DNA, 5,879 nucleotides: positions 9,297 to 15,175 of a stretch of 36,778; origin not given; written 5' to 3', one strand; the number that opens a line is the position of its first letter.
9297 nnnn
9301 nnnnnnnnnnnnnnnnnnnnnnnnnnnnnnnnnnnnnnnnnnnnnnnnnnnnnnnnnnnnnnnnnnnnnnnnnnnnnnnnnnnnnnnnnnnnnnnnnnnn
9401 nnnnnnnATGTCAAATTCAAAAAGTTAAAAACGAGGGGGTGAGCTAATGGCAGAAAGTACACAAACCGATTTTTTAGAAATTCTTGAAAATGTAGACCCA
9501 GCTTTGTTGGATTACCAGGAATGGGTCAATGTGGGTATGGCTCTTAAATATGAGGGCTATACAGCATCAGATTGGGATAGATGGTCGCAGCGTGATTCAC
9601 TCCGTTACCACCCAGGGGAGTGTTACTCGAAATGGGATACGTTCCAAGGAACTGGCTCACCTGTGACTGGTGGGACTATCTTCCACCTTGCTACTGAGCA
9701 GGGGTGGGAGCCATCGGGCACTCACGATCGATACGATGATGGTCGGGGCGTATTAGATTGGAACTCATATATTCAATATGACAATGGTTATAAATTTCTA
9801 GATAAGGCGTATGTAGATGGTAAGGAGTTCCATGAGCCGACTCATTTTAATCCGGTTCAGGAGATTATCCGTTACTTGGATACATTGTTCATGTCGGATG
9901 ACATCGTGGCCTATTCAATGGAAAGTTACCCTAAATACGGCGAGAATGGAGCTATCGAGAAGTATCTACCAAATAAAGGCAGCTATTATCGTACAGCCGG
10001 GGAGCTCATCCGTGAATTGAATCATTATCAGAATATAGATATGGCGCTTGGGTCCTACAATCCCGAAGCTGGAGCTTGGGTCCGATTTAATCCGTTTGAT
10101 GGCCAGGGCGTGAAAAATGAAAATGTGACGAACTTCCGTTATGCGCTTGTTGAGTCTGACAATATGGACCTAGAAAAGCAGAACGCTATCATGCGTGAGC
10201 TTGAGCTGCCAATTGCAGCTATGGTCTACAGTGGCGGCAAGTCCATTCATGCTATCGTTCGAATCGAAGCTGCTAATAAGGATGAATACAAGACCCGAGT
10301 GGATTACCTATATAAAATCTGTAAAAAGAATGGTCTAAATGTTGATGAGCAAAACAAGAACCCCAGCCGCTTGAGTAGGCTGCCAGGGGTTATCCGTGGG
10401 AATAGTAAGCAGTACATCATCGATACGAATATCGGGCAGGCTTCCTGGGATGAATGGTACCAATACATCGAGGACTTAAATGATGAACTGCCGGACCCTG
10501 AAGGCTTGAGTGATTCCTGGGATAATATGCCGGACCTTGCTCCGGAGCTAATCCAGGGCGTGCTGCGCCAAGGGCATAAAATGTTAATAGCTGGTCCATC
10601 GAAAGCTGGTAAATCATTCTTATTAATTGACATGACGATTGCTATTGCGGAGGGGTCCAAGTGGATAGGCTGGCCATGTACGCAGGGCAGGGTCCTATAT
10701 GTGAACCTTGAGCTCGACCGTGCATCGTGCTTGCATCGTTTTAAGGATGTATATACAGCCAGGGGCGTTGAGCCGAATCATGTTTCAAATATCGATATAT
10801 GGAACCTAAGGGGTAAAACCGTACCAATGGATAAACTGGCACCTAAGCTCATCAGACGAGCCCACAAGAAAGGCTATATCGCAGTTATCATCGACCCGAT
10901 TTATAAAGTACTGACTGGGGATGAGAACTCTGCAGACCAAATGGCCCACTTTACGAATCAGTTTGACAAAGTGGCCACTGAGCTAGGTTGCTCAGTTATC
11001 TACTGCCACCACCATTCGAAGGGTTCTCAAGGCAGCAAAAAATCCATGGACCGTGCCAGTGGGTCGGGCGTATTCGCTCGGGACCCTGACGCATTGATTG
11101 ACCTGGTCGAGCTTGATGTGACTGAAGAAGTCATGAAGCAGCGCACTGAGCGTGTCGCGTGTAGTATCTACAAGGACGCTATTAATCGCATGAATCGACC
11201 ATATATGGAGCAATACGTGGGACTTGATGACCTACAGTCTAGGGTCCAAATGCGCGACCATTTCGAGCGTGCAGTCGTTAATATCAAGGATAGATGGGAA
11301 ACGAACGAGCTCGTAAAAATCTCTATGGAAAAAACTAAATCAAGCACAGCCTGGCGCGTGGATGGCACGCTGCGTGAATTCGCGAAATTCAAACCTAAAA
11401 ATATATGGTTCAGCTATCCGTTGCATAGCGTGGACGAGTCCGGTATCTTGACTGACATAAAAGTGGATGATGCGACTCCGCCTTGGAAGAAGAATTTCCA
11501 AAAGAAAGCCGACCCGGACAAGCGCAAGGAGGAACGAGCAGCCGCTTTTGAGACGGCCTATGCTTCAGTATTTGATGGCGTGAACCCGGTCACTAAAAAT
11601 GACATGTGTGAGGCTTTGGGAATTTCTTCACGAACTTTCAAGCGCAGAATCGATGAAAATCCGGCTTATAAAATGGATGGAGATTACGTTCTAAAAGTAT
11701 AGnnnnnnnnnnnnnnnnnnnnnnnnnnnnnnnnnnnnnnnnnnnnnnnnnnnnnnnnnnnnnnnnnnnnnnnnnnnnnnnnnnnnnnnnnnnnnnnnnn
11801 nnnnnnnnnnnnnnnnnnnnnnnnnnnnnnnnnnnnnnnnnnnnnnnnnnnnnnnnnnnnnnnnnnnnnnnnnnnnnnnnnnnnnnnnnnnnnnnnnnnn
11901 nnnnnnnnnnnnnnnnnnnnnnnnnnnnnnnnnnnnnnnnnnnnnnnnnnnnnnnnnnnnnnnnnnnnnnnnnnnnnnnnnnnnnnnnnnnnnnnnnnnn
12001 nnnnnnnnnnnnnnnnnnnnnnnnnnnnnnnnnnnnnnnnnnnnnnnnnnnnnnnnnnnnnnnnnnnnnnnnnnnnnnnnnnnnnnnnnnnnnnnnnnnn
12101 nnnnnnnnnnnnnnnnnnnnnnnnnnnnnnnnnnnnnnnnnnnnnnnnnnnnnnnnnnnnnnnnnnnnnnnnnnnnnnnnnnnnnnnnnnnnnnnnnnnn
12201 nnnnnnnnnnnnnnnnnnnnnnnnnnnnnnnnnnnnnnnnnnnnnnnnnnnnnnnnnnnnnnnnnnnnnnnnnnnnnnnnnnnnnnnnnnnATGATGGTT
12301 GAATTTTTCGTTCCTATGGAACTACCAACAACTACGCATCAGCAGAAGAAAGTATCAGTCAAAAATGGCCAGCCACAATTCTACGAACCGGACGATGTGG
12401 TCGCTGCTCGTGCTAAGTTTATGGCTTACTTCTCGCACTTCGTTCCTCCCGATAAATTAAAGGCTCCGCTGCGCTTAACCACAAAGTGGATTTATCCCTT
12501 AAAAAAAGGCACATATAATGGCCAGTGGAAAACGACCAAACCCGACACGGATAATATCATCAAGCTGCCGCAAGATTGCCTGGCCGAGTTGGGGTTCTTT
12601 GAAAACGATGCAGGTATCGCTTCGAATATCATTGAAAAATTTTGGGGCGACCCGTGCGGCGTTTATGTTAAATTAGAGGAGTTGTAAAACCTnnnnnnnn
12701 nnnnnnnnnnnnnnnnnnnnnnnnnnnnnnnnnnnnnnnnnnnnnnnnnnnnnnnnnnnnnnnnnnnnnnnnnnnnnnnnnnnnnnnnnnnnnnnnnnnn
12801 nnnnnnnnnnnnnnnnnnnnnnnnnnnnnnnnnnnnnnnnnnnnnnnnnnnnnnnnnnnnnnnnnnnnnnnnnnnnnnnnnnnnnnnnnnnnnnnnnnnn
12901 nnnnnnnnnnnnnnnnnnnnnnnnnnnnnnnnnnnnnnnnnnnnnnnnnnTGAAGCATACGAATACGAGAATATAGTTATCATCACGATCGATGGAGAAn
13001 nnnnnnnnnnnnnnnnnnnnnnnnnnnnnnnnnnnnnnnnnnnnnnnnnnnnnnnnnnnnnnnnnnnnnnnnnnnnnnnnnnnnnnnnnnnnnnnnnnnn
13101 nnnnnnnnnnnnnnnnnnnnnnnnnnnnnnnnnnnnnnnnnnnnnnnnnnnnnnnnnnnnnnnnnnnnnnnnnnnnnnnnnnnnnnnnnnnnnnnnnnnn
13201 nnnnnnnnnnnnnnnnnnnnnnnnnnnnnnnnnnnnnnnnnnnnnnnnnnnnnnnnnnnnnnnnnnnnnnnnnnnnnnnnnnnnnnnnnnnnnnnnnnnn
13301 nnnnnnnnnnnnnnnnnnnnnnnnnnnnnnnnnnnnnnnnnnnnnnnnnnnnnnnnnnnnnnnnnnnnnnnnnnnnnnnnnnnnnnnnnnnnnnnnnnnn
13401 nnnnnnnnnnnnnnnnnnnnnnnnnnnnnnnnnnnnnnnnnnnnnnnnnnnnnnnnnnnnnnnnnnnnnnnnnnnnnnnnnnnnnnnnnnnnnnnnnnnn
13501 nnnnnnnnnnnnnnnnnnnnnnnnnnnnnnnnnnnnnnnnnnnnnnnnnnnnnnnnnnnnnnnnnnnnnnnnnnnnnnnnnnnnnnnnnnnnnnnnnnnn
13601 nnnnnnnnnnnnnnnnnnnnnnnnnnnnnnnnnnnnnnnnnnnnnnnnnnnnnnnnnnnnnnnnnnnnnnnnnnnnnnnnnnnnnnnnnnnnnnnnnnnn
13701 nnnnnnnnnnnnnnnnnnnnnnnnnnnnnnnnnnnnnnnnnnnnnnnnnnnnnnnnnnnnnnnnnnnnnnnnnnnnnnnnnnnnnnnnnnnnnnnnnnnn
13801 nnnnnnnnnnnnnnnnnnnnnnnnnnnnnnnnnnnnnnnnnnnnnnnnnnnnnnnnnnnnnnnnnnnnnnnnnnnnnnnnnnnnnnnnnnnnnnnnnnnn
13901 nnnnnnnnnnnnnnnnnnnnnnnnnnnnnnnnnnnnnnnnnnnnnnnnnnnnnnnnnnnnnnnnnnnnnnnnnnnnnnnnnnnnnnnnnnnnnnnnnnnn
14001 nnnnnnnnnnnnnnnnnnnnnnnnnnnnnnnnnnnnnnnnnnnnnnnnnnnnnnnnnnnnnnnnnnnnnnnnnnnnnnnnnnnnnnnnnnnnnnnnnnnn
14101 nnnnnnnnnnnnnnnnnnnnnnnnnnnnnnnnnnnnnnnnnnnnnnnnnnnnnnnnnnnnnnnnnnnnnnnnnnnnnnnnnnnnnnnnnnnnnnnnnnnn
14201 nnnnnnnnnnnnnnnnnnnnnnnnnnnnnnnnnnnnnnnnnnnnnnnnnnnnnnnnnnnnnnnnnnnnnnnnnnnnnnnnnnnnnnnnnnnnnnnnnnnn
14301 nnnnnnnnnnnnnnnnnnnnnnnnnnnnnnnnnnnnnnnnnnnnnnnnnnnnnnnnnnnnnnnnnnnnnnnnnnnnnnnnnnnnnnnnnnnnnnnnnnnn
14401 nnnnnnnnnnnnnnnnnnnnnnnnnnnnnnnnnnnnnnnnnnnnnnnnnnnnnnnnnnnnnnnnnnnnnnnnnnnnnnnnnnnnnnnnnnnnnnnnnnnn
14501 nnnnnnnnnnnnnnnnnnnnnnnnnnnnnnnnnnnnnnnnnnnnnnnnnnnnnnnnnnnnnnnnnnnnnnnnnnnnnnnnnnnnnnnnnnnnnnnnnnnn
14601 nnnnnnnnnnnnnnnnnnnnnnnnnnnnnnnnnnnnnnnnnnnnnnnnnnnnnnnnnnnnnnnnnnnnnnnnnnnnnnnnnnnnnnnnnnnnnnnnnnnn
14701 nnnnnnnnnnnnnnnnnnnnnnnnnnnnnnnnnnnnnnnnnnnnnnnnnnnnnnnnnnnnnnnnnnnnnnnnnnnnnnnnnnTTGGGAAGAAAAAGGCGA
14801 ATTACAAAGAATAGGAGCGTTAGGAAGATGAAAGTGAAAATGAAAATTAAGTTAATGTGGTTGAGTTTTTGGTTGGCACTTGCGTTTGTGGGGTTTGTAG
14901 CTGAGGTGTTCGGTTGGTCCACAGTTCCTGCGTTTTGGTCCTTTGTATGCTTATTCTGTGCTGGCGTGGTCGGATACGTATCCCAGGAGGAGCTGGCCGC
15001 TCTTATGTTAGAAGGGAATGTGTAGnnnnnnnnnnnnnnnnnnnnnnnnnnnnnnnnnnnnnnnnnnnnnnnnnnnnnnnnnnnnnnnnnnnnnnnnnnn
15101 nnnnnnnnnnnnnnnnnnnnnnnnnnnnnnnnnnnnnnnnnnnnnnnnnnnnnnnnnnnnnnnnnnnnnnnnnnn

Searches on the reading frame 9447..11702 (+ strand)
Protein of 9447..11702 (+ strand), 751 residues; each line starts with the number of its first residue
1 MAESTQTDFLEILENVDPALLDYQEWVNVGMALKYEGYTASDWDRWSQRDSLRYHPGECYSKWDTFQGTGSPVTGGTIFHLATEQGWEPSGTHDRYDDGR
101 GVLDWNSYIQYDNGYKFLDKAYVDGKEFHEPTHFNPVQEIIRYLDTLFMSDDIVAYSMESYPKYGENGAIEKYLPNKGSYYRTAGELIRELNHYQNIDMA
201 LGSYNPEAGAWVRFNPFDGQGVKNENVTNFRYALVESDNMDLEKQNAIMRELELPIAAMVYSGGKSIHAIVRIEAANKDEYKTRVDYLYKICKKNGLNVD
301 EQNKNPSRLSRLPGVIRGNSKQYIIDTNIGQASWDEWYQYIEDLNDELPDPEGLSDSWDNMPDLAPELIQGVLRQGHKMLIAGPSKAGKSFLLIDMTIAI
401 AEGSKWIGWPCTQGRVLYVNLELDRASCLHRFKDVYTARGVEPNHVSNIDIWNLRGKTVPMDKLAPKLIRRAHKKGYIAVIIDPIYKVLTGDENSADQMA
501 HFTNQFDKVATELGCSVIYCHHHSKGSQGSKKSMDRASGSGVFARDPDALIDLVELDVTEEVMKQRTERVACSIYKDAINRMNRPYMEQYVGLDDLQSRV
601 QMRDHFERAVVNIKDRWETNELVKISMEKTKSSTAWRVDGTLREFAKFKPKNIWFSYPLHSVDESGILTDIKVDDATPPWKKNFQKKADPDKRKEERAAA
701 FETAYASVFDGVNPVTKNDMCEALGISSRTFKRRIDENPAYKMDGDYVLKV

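Call 20: search_protein_families(library=phrogs, proteins=[window:9447-11702:+], max_evalue=0.001)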
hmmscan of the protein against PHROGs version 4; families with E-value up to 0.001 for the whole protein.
window:9447-11702:+ (751 aa): 13 families
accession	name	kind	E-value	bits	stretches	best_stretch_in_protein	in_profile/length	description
phrog_2597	-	DNA, RNA and nucleotide metabolism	0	1166.7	1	5-749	3-740/747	DNA primase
phrog_906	-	DNA, RNA and nucleotide metabolism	4.3e-22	79.7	1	357-540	509-683/872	DNA polymerase/primase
phrog_2850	-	unknown function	6.3e-14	52.7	1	370-527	152-311/465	-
phrog_6012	-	DNA, RNA and nucleotide metabolism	1e-13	52.3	1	361-543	129-316/447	DNA helicase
phrog_3123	-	unknown function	4.7e-13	49.6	1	368-539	333-522/583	-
phrog_1284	-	unknown function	6.8e-11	43.1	1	368-505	27-160/306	-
phrog_239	-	DNA, RNA and nucleotide metabolism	1.3e-10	41.9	1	346-551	335-551/801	DNA primase/helicase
phrog_19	-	DNA, RNA and nucleotide metabolism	7.4e-10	39.3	1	368-551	345-535/621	DnaB-like replicative helicase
phrog_29234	-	unknown function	5.7e-07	28.9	1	14-91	248-325/887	-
phrog_243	-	DNA, RNA and nucleotide metabolism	1.5e-05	25.1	1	472-548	138-217/273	DnaB-like replicative helicase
phrog_3228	-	DNA, RNA and nucleotide metabolism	4e-05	23.1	1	362-541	360-542/766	replicative helicase-primase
phrog_25693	-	unknown function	8.2e-05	22.4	1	366-541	40-226/405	-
phrog_15962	-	DNA, RNA and nucleotide metabolism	0.00022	20.6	1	20-87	258-331/835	DNA primase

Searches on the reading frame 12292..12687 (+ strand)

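Call 20: search_protein_families(library=phrogs, proteins=[window:12292-12687:+], max_evalue=0.001)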
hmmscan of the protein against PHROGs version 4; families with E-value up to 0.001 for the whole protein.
window:12292-12687:+ (131 aa): 1 family
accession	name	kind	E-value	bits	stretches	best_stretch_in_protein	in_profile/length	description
phrog_140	-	DNA, RNA and nucleotide metabolism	1.3e-32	114.3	1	1-131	37-168/219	RusA-like Holliday junction resolvase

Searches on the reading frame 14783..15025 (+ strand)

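Call 75: search_protein_families(library=pfam, proteins=[window:14783-15025:+], max_evalue=0.01)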
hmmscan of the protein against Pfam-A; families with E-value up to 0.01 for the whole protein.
window:14783-15025:+ (80 aa): 2 families
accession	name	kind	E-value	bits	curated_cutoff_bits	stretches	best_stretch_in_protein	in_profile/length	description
PF19744.4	DUF6232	-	0.0039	18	27.4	1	12-77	22-89/117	Family of unknown function (DUF6232)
PF03134.24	TB2_DP1_HVA22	-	0.0064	16.8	27.2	1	18-60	11-56/77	TB2/DP1, HVA22 family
